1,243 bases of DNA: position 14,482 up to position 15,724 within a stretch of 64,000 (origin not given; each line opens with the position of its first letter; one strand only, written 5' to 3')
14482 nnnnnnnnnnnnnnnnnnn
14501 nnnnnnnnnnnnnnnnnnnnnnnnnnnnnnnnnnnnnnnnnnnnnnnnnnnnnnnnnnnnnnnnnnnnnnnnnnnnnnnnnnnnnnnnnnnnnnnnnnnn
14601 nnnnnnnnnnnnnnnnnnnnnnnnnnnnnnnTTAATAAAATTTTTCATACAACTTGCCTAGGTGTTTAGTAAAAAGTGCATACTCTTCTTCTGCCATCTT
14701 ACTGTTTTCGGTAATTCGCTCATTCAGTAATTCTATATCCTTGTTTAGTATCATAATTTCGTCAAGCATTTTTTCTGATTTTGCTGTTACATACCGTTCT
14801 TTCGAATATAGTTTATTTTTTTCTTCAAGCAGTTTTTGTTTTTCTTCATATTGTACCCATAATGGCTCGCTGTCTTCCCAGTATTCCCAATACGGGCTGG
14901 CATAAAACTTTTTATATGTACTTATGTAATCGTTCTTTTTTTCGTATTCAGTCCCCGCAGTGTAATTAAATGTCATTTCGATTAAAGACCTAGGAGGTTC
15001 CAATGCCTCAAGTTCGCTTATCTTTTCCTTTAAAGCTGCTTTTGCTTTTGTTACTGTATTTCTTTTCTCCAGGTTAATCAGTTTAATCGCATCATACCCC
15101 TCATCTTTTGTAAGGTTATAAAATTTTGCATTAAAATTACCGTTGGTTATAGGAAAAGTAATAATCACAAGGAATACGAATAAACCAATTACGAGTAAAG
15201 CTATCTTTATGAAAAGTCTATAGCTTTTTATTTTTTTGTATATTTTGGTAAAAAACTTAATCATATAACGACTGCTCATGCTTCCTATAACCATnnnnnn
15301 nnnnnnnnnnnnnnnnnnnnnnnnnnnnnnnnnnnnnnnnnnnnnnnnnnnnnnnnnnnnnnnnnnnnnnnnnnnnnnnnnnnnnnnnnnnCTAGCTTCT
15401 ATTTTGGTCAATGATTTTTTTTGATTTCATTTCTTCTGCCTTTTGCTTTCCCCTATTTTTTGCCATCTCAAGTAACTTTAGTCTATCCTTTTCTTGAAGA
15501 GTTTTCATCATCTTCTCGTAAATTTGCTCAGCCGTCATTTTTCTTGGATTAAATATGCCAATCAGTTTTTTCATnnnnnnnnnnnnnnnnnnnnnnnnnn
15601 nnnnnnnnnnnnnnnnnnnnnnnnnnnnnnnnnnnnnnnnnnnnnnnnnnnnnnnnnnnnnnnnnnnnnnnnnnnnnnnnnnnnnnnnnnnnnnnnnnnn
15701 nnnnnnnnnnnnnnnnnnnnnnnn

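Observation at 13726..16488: Operon of seven small membrane/secreted proteins of unknown function between the OLD nuclease and the XRE switch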

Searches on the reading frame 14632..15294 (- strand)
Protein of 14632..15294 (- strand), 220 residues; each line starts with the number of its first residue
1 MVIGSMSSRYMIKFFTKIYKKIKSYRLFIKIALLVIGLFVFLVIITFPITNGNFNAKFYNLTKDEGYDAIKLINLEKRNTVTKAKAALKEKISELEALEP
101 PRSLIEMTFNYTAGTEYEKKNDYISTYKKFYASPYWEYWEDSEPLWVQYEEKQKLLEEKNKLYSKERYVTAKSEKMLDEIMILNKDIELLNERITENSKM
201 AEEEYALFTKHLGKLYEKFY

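Call 4: search_protein_families(library=pfam, proteins=[window:14632-15294:-], max_evalue=1)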
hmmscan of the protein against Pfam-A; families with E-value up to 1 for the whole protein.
window:14632-15294:- (220 aa): 1 family
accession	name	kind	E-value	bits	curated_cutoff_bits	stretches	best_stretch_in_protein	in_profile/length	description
PF16954.10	HRG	-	0.12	13.2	27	1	25-52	3-30/52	Haem-transporter, endosomal/lysosomal, haem-responsive gene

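Call 10: search_protein_families(library=phrogs, proteins=[window:14632-15294:-], max_evalue=0.1)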
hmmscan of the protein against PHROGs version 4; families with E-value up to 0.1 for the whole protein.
window:14632-15294:- (220 aa): 2 families
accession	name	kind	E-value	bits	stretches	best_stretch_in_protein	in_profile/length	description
phrog_624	-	DNA, RNA and nucleotide metabolism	0.00087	20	1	80-177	95-182/309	DNA binding protein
phrog_5777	-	unknown function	0.046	15.1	0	150-207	71-128/169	-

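Call 11: find_encoding_contigs(protein=window:14632-15294:-, flank=10000, max_places=10)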
Protein window:14632-15294:- (220 aa): 2 contigs read that carry it; 2 places shown.
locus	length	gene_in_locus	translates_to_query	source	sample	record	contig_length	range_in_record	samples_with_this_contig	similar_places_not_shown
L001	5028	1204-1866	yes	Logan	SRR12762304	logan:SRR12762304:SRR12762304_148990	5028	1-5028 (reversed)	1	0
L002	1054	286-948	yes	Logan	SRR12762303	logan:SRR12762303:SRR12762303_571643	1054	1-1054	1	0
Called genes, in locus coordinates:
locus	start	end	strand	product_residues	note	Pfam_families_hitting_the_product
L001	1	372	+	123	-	?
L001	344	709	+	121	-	-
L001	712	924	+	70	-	PF09397:FtsK_gamma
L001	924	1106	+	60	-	-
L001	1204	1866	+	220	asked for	-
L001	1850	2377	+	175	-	-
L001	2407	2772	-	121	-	-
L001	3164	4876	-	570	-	PF02463:SMC_N (faint), PF13175:AAA_15, PF13476:AAA_23 (weak), PF13514:AAA_27 (weak), PF13304:AAA_21 (weak)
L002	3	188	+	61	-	?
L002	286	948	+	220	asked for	-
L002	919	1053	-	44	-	?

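Call 12: search_protein_families(library=padloc, proteins=[window:14632-15294:-], max_evalue=0.1)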
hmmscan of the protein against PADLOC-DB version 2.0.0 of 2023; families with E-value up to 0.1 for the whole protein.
window:14632-15294:- (220 aa): 1 family
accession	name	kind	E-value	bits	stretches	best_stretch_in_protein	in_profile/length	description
PDLC00517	JetC1|JetC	-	0.0088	12.3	1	78-219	697-836/1119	DUF3584 domain; MukB-like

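Call 13: find_homologous_proteins(query=window:14632-15294:-, max_evalue=0.01)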
Query window:14632-15294:- (220 aa): 2 proteins with E <= 0.01 among 481 candidates.
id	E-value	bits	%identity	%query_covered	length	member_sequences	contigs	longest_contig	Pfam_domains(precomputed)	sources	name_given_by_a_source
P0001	4.0e-132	456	100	98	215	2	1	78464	-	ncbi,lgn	-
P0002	1.5e-71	258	64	85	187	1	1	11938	-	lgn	-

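Call 14: find_encoding_contigs(protein=P0002, flank=10000, max_places=10)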
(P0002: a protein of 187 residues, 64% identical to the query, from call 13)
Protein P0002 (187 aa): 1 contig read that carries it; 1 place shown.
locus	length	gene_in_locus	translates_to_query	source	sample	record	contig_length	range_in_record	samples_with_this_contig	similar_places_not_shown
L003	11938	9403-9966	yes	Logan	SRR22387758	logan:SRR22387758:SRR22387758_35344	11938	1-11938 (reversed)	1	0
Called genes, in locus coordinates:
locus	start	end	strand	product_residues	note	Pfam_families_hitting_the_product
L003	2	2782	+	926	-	?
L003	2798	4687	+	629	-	PF01841:Transglut_core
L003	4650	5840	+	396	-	PF27096:UvrC_M, PF08459:UvrC_RNaseH_dom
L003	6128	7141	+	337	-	PF00589:Phage_integrase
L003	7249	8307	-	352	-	PF05144:Phage_CRI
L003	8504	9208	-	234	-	-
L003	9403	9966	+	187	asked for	-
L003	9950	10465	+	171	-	-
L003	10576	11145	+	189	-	PF04326:SLFN_AlbA_2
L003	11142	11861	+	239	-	-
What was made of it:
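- The pair occurs without module A or OLD (call 14). p121plus has no relative and is on the other strand.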

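Call 15: find_encoding_contigs(protein=P0001, flank=10000, max_places=10)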
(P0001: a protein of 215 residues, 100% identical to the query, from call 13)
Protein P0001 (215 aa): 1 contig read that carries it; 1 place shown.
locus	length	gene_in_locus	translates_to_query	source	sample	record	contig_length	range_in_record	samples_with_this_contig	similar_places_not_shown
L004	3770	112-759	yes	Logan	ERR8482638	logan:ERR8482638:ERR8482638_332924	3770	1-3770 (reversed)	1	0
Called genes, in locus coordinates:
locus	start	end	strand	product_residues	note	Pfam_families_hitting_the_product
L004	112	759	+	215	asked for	-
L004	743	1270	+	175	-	-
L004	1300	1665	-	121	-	-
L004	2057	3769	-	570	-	PF02463:SMC_N (faint), PF13175:AAA_15, PF13476:AAA_23 (weak), PF13514:AAA_27 (weak), PF13304:AAA_21 (weak)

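Call 22: find_related_loci(query=A1, collection=genome_contigs, flank=10000)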
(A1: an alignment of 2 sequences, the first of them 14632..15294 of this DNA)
Query A1 (220 aa) in genome_contigs; peptide patterns used: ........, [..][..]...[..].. (x = any residue, [..] = any of these).
120 stretches matched a pattern, but none encodes a relative of the query by tblastn (E <= 1e-3).
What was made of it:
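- Tried and rejected: p220 alignment in genome_contigs (call 22).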

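Call 35: find_related_loci(query=A1, collection=viral_contigs, flank=10000)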
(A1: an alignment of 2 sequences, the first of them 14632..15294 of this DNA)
Query A1 (220 aa) in viral_contigs; peptide patterns used: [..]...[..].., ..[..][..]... (x = any residue, [..] = any of these).
217 stretches matched a pattern, but none encodes a relative of the query by tblastn (E <= 1e-3).

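Call 42: search_protein_families(library=pfam, proteins=[L003:7249-8307:-, L003:8304-8480:-, L003:8504-9208:-, L003:10576-11145:+, L003:11142-11861:+], max_evalue=0.01)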
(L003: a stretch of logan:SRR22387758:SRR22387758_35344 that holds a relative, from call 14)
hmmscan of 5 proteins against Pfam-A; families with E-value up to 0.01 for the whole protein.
L003:7249-8307:- (352 aa): 1 family
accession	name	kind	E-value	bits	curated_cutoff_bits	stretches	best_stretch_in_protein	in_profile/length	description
PF05144.20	Phage_CRI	-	3.7e-09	37.1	21.7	1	1-214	1-219/232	Replication-associated protein G2P N-terminal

L003:8304-8480:- (58 aa): 0 families

L003:8504-9208:- (234 aa): 0 families

L003:10576-11145:+ (189 aa): 1 family
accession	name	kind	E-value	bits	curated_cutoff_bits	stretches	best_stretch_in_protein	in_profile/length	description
PF04326.19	SLFN_AlbA_2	-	1.3e-12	48.7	25.3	1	15-138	1-112/118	Schlafen, AlbA_2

L003:11142-11861:+ (239 aa): 0 families

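Call 64: predict_structure(alignment_id=A3)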
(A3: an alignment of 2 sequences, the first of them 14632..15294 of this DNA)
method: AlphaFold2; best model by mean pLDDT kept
length: 220 residues; sequences in the alignment: 2
mean_pLDDT: 73.0   pTM: 0.55
mean pLDDT of the five models: 73.0, 64.5, 62.2, 60.1, 58.7
residues with pLDDT >= 90: 42; 70-90: 86; 50-70: 65; < 50: 27
segments of 3 or more residues with pLDDT < 50: 1-6, 45-51, 74-77, 103-111
pLDDT, mean of each block of 10 residues (from residue 1): 45 60 64 68 49 59 59 51 78 78 46 68 86 87 89 96 90 93 97 90 83 73
secondary structure, 60 per line:
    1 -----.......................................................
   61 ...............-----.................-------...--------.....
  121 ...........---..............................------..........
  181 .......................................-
elements in order: H6-75 H81-97 H116-131 H135-164 H171-219
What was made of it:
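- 14632..15294 (-): p220: N-terminal TM anchor followed by an all-helical domain. It overlaps p175 by 17 nt. The probable start is M6 at 15279. AF2 model (call 64).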

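Call 68: fold_search(model_id=the predicted structure, library=pdb)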
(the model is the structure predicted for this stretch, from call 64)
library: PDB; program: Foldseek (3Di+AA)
matches with E <= 10: 528; with E <= 0.001: 0
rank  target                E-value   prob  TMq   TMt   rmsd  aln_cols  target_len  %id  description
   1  8a1g_A                3.7e-02  0.96  0.31  0.31  17.6       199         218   14  Structure of the SNX1-SNX5 complex (released 2023-06-14)
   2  8afz_A                6.1e-02  0.92  0.30  0.18  17.6       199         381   14  Architecture of the ESCPE-1 membrane coat (released 2023-06-21)
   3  3hai_A                8.4e-02  0.41  0.23  0.18  24.9       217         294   14  Crystal structure of human PACSIN1 F-BAR domain (P21 lattice) (released 2009-06-16)
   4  4fzs_A                1.4e-01  0.92  0.36  0.38  18.6       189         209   17  Structure of human SNX1 BAR domain (released 2013-07-10)
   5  3plt_B                1.5e-01  0.96  0.38  0.40   7.9       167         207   12  Crystal structure of Lsp1 from Saccharomyces cerevisiae (released 2011-06-22)
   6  5xg2                  1.7e-01  0.23  0.19  0.18  27.0       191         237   19  Crystal structure of a coiled-coil segment (residues 345-468 and 694-814) of Pyrococcus yayanosii Smc (released 2017-06-07)
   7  8abq_B                1.8e-01  0.84  0.33  0.34  21.6       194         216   16  Structure of the SNX1-SNX5 complex, Pt derivative (released 2023-06-21)
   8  2x3v_B                1.9e-01  0.28  0.20  0.16  25.3       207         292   12  Structure of The F-BAR Domain of Mouse Syndapin I (released 2010-04-07)
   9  8qb8_A                2.1e-01  0.69  0.34  0.29  11.2       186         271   13  Lsp1 in native eisosome lattice bound to plasma membrane microdomain (released 2024-07-24)
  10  2x3v_A                2.1e-01  0.25  0.20  0.16  25.6       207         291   12  Structure of The F-BAR Domain of Mouse Syndapin I (released 2010-04-07)
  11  4i1q_A                2.1e-01  0.20  0.19  0.21  18.7       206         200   16  Crystal Structure of hBRAP1 N-BAR domain (released 2013-02-06)
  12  2q12                  2.8e-01  0.54  0.28  0.25  18.5       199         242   12  Crystal Structure of BAR domain of APPL1 (released 2007-08-14)
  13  9g2r_E                2.8e-01  0.18  0.19  0.17  17.1       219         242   13  Endophilin B1 dimers bound to nanodiscs (released 2024-08-07)
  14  3i2w_B                2.9e-01  0.75  0.33  0.26  24.6       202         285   12  Crystal structure of EFC/F-BAR domain of Drosophila Syndapin/PACSIN (released 2010-03-02)
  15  2fic_B                2.9e-01  0.47  0.25  0.27  19.3       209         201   12  The crystal structure of the BAR domain from human Bin1/Amphiphysin II and its implications for molecular recognition (released 2006-11-14)
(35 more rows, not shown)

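Call 75: search_protein_families(library=ncbifam, proteins=[window:14632-15294:-], max_evalue=0.1)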
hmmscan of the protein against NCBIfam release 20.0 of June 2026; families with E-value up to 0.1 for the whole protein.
window:14632-15294:- (220 aa): 1 family
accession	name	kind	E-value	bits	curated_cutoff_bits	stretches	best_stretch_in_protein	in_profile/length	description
TIGR02829.1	spore_III_AE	equivalog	0.056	12.7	247.45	0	13-62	284-333/381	stage III sporulation protein AE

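Call 79: fold_search(model_id=the predicted structure, library=viral)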
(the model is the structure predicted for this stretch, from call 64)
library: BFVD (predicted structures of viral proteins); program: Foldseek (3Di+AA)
matches with E <= 10: 670; with E <= 0.001: 0
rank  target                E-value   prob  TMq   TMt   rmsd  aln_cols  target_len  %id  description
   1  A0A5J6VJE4            1.7e-01  1.00  0.41  0.48   8.8       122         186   16  Uncharacterized protein [Megaviridae environmental sample]
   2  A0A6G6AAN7            2.3e-01  0.35  0.24  0.18  11.5       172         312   13  Uncharacterized protein [Borely moumouvirus]
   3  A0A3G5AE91            2.4e-01  0.44  0.26  0.16  14.2       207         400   12  Uncharacterized protein [Satyrvirus sp.]
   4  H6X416                2.6e-01  0.85  0.26  0.51   7.6       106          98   23  Uncharacterized protein [Klebsiella phage vB_KleM_RaK2]
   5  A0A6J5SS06            2.9e-01  0.57  0.32  0.08  38.4       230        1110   13  Uncharacterized protein [uncultured Caudovirales phage]
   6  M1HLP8                3.0e-01  0.96  0.37  0.53  11.6       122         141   13  (no name in the UniProt tables at hand)
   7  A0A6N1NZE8            3.0e-01  0.33  0.25  0.15  14.0       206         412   11  Uncharacterized protein [Tupanvirus deep ocean]
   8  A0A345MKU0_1          3.0e-01  0.30  0.22  0.08  12.2       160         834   13  (no name in the UniProt tables at hand)
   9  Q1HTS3                3.2e-01  0.87  0.38  0.18  30.6       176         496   15  F3L [Squirrelpox virus]
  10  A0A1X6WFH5            3.4e-01  0.80  0.29  0.26   9.7       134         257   14  (no name in the UniProt tables at hand)
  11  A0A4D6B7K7            3.6e-01  0.51  0.31  0.11  14.7       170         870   17  (no name in the UniProt tables at hand)
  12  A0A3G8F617            3.8e-01  0.85  0.37  0.26  12.1       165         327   10  (no name in the UniProt tables at hand)
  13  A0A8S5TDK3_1          3.8e-01  0.63  0.32  0.10  21.9       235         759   12  Tape measure domain protein [Siphoviridae sp. ctNnX9]
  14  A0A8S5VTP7            4.0e-01  0.57  0.30  0.12  17.5       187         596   14  Anastral spindle 2 [Ackermannviridae sp.]
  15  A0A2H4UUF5            4.0e-01  0.47  0.27  0.20  11.1       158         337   11  Uncharacterized protein [Bodo saltans virus]
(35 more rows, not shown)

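Call 124: search_protein_families(library=padloc, proteins=[L003:10576-11145:+, L003:11142-11861:+], max_evalue=0.001)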
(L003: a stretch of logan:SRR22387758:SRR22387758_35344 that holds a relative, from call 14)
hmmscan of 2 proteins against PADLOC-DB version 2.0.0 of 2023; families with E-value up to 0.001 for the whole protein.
L003:10576-11145:+ (189 aa): 1 family
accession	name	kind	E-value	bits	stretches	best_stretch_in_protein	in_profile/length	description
PDLC05032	PDC-S50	-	5.1e-06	23.9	1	3-138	6-145/387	-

L003:11142-11861:+ (239 aa): 0 families

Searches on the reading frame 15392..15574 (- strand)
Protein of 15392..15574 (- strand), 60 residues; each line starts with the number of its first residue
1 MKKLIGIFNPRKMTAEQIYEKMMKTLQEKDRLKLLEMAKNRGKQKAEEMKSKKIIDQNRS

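Call 4: search_protein_families(library=pfam, proteins=[window:15392-15574:-], max_evalue=1)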
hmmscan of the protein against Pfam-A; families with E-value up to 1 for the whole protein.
window:15392-15574:- (60 aa): 3 families
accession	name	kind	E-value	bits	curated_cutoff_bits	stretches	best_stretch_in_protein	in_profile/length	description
PF14771.11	DUF4476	-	0.048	14.4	22.5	1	14-49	6-41/91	Domain of unknown function (DUF4476)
PF09445.16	Methyltransf_15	-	0.072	13.1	22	1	3-40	115-152/165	RNA cap guanine-N2 methyltransferase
PF20430.3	Eplus_motif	-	0.084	13.1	24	1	15-28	14-27/28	E+ motif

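Call 10: search_protein_families(library=phrogs, proteins=[window:15392-15574:-], max_evalue=0.1)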
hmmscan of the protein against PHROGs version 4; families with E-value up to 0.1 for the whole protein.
window:15392-15574:- (60 aa): 2 families
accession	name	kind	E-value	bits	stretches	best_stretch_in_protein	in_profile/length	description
phrog_3253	-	unknown function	0.051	14.1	1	16-37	2-23/57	-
phrog_25053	-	unknown function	0.052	14.3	0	18-35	29-46/51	-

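Call 12: search_protein_families(library=padloc, proteins=[window:15392-15574:-], max_evalue=0.1)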
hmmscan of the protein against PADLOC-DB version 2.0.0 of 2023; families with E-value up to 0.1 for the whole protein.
window:15392-15574:- (60 aa): 0 families

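Call 75: search_protein_families(library=ncbifam, proteins=[window:15392-15574:-], max_evalue=0.1)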
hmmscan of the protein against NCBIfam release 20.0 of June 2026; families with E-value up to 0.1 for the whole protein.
window:15392-15574:- (60 aa): 0 families

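Call 110: search_protein_families(library=pfam, proteins=[L099:9462-9692:+, L099:10187-10897:+, L099:10936-11157:+, L101:1479-2726:-, L101:2727-3014:-, L099:8479-8781:-, L099:8139-8486:-, L099:7920-8135:-, L099:7768-7923:-], max_evalue=0.05)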
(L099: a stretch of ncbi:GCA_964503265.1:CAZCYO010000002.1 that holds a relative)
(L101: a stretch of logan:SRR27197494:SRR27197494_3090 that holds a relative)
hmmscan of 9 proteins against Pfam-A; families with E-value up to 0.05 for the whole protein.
L099:9462-9692:+ (76 aa): 0 families

L099:10187-10897:+ (236 aa): 0 families

L099:10936-11157:+ (73 aa): 0 families

L101:1479-2726:- (415 aa): 0 families

L101:2727-3014:- (95 aa): 0 families

L099:8479-8781:- (100 aa): 2 families
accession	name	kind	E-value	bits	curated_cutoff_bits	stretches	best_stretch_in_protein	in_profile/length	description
PF24961.1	NfeD_membrane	-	0.0013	19.2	26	1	8-50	48-90/119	NfeD integral membrane domain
PF12670.12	DUF3792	-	0.0039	17.8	31.3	1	10-50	14-54/115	Protein of unknown function (DUF3792)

L099:8139-8486:- (115 aa): 0 families

L099:7920-8135:- (71 aa): 8 families
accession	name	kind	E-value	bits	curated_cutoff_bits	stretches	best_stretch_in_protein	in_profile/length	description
PF09397.16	FtsK_gamma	-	5.4e-09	36.1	30.6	1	10-65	6-61/63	Ftsk gamma domain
PF12802.13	MarR_2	-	0.0007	20.2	27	1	20-54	15-51/61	MarR family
PF03297.21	Ribosomal_S25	-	0.0012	19.5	28.8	1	10-57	43-90/101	S25 ribosomal protein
PF14394.12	DUF4423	-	0.0012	19.1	30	1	21-65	33-77/165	Domain of unknown function (DUF4423)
PF01978.25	TrmB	-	0.0024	18.2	25.6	1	20-56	19-55/68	Sugar-specific transcriptional regulator TrmB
PF11972.14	HTH_13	-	0.005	17.3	26.1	1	11-47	1-37/54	HTH DNA binding domain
PF13601.12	HTH_34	-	0.02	15.5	27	1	14-61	5-52/80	Winged helix DNA-binding domain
PF13814.12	Replic_Relax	-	0.039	14.5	25.3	1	21-60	7-49/191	Replication-relaxation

L099:7768-7923:- (51 aa): 0 families

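Call 111: search_protein_families(library=phrogs, proteins=[L099:9462-9692:+, L099:10187-10897:+, L099:10936-11157:+, L101:1479-2726:-, L101:2727-3014:-, L099:8479-8781:-, L099:8139-8486:-, L099:7920-8135:-, L099:7768-7923:-], max_evalue=0.01)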
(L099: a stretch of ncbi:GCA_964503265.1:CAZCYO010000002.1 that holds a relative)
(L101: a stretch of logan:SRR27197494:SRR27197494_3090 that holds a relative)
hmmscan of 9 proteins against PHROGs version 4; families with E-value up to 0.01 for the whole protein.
L099:9462-9692:+ (76 aa): 0 families

L099:10187-10897:+ (236 aa): 0 families

L099:10936-11157:+ (73 aa): 0 families

L101:1479-2726:- (415 aa): 0 families

L101:2727-3014:- (95 aa): 1 family
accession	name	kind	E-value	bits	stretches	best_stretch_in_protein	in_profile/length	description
phrog_15462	-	unknown function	0.0054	17.8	1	8-39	23-54/67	-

L099:8479-8781:- (100 aa): 1 family
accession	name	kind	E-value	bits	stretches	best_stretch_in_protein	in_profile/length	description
phrog_1026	-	lysis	0.0074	17.5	0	28-92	7-70/85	Rz-like spanin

L099:8139-8486:- (115 aa): 0 families

L099:7920-8135:- (71 aa): 7 families
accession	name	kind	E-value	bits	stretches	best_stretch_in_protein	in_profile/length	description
phrog_4212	-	unknown function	5.2e-06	26.9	1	5-53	139-187/353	-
phrog_36563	-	unknown function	6.5e-05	23.7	1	8-62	183-237/254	-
phrog_6152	-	unknown function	7.1e-05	23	1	7-57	278-328/355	-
phrog_25408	-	unknown function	0.00017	22.4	1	9-57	11-58/165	-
phrog_13700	-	moron, auxiliary metabolic gene and host takeover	0.00033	21.1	1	8-66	65-123/284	FtsK/SpoIIIE-like protein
phrog_678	-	DNA, RNA and nucleotide metabolism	0.0004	21.1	1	20-55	80-117/346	replication initiation O-like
phrog_142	-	moron, auxiliary metabolic gene and host takeover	0.0084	17.2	1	9-53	12-56/116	Ren-like exclusion protein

L099:7768-7923:- (51 aa): 0 families

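Call 124: search_protein_families(library=padloc, proteins=[L099:225-1916:-, L101:1479-2726:-, L101:2727-3014:-, L099:2017-4815:-], max_evalue=0.001)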
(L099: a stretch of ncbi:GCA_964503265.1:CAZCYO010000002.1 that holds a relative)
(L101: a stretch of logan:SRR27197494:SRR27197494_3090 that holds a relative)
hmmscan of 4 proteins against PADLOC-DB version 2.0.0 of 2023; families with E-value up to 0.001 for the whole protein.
L099:225-1916:- (563 aa): 28 families (the best 25 are shown)
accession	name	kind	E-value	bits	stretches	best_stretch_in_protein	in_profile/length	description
PDLC00117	GajB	-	1e-25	88.3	1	166-546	216-597/604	UrvD helicase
PDLC00132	GajB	-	3.6e-20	70.1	3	147-255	189-303/625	UrvD helicase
PDLC00114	GajB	-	2.9e-19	67.1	2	167-360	214-388/635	UrvD helicase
PDLC00123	GajB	-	4.8e-19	66.4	1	21-528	15-509/540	UrvD helicase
PDLC00107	GajB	-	6.1e-14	49.5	1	167-230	214-277/587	UrvD helicase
PDLC00138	GajB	-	3.3e-13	47.2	1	166-264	218-316/581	UrvD helicase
PDLC00127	GajB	-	3.7e-11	40.2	1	169-255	202-293/594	UrvD helicase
PDLC00129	GajB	-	4.4e-11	40.1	1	164-490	222-532/594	UrvD helicase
PDLC00103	GajB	-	2e-10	38.2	1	168-368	211-381/612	UrvD helicase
PDLC00106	GajB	-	3.5e-10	37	1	152-278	188-315/577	UrvD helicase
PDLC00121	GajB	-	7.3e-10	36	1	149-250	180-282/565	UrvD helicase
PDLC00119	GajB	-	1.9e-09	35.1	1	147-524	193-541/565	UrvD helicase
PDLC00136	GajB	-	2.7e-09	34.5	1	167-239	205-277/570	UrvD helicase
PDLC00130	GajB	-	6.2e-09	32.7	1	166-254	203-293/589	UrvD helicase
PDLC00148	GajB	-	2.4e-08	31.3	1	23-243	2-234/369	UrvD helicase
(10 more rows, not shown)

L101:1479-2726:- (415 aa): 1 family
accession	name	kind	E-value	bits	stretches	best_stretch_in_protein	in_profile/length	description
PDLC05036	PDC-S54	-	5.8e-141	468.7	1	1-413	1-408/410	-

L101:2727-3014:- (95 aa): 0 families

L099:2017-4815:- (932 aa): 10 families
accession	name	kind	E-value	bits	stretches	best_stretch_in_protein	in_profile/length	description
PDLC03048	REase_I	-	1.4e-297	987.9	1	1-906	1-941/976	Type I restriction enzyme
PDLC03046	REase_I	-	9.5e-79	263.5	1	47-816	61-904/1025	Type I restriction enzyme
PDLC03045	REase_I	-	3.5e-67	225.2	1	42-654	47-685/995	Type I restriction enzyme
PDLC03040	REase_I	-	4.6e-55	184.9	1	32-698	40-724/1029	Type I restriction enzyme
PDLC03044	REase_I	-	1.5e-54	183.4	1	86-698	105-729/1034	Type I restriction enzyme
PDLC03043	REase_I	-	2.3e-50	169.5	1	3-254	30-291/313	Type I restriction enzyme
PDLC03041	REase_I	-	2.2e-31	106.8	1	220-667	297-745/1099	Type I restriction enzyme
PDLC02707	PbeA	-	3.5e-12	43.7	1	231-429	248-445/672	PbeA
PDLC03042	REase_I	-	1.9e-08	30.2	1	234-347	443-558/1170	Type I restriction enzyme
PDLC03047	REase_I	-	4.1e-08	29.4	1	125-394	248-506/1107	Type I restriction enzyme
